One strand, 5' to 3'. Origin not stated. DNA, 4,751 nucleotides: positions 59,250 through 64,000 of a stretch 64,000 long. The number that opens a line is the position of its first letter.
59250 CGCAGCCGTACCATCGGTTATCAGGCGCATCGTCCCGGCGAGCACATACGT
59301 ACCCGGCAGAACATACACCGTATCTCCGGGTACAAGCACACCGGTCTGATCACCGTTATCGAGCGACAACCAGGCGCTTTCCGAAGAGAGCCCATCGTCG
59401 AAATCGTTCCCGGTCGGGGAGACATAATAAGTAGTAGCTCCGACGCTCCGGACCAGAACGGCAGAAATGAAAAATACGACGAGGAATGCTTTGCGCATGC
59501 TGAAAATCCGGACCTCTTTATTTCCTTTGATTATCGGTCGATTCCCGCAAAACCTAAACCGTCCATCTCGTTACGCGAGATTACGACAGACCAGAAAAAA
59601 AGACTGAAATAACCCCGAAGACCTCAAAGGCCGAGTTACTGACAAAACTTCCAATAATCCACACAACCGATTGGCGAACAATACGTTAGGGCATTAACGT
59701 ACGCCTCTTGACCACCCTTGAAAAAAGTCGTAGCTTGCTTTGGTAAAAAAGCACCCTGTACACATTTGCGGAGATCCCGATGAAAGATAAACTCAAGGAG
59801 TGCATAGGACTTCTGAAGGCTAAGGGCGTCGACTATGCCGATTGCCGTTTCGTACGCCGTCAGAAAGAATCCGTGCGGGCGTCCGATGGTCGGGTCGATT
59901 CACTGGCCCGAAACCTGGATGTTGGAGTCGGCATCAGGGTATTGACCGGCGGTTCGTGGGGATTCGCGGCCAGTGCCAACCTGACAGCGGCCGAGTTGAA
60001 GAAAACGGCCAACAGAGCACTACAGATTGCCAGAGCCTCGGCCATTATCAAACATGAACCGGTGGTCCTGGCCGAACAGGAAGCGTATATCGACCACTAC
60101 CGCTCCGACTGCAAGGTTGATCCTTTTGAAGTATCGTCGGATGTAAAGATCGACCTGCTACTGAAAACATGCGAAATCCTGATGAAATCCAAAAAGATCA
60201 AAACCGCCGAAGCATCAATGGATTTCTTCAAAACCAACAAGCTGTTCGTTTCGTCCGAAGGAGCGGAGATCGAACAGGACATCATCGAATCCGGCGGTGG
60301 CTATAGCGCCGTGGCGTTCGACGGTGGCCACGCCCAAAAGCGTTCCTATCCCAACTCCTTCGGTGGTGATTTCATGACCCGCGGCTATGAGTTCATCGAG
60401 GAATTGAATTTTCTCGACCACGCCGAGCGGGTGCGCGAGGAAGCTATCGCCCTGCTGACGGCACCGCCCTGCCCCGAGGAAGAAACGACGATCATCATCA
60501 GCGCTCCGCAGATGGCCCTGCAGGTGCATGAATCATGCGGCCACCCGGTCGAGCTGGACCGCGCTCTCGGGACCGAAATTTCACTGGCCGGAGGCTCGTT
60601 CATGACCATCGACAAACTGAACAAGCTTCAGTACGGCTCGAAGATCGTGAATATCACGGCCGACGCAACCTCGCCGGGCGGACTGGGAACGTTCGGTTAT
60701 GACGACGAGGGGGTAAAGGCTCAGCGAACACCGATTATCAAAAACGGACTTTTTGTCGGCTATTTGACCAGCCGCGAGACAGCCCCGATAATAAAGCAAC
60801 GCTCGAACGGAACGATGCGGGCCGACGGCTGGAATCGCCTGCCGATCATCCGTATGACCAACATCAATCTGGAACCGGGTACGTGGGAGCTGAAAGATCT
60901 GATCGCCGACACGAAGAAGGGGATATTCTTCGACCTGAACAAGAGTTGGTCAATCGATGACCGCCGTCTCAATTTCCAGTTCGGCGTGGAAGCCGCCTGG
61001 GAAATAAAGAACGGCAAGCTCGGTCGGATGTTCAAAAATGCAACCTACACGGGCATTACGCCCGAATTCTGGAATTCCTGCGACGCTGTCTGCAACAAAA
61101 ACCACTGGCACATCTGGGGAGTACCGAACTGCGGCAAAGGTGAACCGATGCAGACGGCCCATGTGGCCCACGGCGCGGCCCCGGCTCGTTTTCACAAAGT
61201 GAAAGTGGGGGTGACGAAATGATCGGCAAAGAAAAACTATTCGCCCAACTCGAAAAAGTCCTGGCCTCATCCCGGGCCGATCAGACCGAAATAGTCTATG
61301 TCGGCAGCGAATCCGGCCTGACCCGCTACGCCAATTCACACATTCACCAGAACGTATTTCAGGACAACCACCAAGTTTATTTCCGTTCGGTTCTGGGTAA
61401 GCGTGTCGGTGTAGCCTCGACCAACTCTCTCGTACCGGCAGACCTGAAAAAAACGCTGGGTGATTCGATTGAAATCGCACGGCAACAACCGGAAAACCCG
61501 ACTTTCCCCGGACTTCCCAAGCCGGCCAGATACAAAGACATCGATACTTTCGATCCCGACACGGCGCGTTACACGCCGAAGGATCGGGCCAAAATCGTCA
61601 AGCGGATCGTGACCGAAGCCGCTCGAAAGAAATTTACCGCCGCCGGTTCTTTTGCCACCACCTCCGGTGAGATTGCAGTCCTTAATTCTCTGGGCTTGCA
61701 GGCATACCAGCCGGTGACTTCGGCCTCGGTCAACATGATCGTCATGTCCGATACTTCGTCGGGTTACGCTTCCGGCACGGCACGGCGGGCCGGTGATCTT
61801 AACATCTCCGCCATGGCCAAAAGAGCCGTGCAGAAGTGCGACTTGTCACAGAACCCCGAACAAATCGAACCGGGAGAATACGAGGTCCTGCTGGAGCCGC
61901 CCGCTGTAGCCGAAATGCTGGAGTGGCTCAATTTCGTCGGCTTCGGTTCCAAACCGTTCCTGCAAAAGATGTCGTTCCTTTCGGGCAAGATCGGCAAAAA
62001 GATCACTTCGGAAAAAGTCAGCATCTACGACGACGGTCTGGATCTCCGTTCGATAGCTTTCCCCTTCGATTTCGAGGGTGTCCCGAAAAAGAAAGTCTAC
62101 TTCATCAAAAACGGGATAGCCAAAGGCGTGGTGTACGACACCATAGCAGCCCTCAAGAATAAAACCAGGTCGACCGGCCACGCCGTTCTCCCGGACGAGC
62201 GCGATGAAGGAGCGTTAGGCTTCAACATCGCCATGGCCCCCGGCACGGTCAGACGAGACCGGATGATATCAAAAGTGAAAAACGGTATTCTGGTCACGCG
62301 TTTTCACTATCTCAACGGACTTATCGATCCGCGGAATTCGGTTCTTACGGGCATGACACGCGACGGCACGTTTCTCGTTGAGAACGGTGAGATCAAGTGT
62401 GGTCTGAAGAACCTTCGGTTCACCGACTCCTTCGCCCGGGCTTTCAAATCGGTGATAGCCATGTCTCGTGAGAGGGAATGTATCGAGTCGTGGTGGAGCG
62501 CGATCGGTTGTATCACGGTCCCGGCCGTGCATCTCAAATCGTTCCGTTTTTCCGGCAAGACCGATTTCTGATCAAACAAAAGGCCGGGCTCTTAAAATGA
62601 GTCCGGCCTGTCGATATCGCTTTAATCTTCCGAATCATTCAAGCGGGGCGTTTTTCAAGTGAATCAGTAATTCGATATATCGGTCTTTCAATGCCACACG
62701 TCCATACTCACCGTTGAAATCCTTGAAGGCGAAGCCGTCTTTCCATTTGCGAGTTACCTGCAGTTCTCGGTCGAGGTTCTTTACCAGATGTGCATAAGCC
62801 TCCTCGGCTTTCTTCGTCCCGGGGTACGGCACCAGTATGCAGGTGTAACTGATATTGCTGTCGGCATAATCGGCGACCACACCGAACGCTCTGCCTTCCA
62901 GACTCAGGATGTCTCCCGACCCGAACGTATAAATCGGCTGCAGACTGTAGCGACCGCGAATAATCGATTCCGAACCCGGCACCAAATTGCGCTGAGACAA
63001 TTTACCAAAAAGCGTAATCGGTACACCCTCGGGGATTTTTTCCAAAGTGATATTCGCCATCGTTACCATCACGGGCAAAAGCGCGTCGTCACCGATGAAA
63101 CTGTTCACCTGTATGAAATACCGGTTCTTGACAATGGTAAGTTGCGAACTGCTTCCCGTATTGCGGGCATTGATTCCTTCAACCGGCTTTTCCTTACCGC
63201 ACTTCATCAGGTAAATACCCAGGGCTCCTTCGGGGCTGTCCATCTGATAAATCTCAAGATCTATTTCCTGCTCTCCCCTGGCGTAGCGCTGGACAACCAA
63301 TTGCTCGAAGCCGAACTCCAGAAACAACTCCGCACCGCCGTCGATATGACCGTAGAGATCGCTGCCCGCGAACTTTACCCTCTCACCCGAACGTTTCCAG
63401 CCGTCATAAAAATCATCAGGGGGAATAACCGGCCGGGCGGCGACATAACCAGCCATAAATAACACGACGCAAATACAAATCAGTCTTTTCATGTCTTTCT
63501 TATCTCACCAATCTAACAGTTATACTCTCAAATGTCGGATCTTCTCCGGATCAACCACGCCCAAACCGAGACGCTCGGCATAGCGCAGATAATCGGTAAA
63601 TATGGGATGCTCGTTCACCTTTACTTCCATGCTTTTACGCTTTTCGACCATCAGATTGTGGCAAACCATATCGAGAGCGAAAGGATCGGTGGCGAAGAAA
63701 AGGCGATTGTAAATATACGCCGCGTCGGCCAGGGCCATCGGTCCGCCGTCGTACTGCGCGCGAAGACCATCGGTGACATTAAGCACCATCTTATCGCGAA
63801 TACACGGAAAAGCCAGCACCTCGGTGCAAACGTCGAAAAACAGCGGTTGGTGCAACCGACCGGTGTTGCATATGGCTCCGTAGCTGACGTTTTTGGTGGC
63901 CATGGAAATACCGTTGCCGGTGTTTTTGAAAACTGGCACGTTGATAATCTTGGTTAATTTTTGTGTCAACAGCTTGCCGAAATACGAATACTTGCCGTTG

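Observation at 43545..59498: A giant T9SS surface protein appears co-transcribed with a barrel-TPR protein, a sigma-less partner-switching module and an orphan histidine kinase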

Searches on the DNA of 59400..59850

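Call 83: search_rna_families(source=window, start=59400, end=59850, threshold=evalue, max_evalue=1)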
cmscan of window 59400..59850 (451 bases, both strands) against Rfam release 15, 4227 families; matches with E-value up to 1: 0.
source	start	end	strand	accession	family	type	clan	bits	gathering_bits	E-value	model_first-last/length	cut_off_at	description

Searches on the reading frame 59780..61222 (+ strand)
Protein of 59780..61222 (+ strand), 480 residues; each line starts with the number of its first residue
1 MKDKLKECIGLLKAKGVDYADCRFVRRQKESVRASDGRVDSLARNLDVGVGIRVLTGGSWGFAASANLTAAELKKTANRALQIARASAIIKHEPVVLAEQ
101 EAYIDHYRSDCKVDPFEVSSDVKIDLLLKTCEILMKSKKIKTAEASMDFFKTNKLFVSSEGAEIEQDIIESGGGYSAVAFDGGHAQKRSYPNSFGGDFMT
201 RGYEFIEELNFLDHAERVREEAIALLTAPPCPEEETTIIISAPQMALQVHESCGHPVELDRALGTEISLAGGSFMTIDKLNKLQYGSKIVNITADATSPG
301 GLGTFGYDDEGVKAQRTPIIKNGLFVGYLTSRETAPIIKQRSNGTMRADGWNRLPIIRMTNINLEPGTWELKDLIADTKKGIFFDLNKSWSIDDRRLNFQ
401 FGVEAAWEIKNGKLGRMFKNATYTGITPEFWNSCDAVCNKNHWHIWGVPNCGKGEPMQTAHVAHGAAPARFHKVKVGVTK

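Call 8: search_protein_families(library=pfam, proteins=[window:59780-61222:+], max_evalue=0.001)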
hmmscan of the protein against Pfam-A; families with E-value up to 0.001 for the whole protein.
window:59780-61222:+ (480 aa): 3 families
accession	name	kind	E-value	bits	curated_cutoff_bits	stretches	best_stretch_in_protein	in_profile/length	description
PF19289.4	PmbA_TldD_3rd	-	7.8e-39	133.5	22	1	235-451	3-203/220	PmbA/TldA metallopeptidase C-terminal domain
PF01523.21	PmbA_TldD_1st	-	8.6e-16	58.3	20.9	1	20-84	1-65/65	PmbA/TldA metallopeptidase domain 1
PF19290.4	PmbA_TldD_2nd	-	5.7e-10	40.1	20.9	1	114-226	2-109/109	PmbA/TldA metallopeptidase central domain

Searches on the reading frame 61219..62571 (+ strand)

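Call 8: search_protein_families(library=pfam, proteins=[window:61219-62571:+], max_evalue=0.001)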
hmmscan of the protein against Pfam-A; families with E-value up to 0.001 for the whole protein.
window:61219-62571:+ (450 aa): 3 families
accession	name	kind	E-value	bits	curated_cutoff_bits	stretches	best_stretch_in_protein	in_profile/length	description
PF19289.4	PmbA_TldD_3rd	-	3.1e-43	147.9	22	1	218-446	1-220/220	PmbA/TldA metallopeptidase C-terminal domain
PF19290.4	PmbA_TldD_2nd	-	2.5e-07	31.5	20.9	1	117-206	5-104/109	PmbA/TldA metallopeptidase central domain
PF01523.21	PmbA_TldD_1st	-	4.1e-05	24.1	20.9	1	24-87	2-65/65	PmbA/TldA metallopeptidase domain 1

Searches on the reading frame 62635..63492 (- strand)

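Call 8: search_protein_families(library=pfam, proteins=[window:62635-63492:-], max_evalue=0.001)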
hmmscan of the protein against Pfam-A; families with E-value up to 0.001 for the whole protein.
window:62635-63492:- (285 aa): 1 family
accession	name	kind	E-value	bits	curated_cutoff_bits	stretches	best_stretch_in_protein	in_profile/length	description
PF20244.3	DUF6599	-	8.6e-22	78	27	1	30-223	2-185/186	Family of unknown function (DUF6599)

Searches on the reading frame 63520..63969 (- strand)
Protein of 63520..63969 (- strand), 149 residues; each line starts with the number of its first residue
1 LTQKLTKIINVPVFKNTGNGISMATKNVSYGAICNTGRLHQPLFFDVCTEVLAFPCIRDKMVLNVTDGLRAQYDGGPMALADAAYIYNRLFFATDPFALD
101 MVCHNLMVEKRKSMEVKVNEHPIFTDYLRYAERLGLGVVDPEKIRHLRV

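Call 8: search_protein_families(library=pfam, proteins=[window:63520-63969:-], max_evalue=0.001)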
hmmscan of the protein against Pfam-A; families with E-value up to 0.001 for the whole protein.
window:63520-63969:- (149 aa): 1 family
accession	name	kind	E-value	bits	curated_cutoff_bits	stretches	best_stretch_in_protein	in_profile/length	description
PF04015.17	DUF362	-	3.6e-10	40.7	24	1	6-103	100-198/200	Domain of unknown function (DUF362)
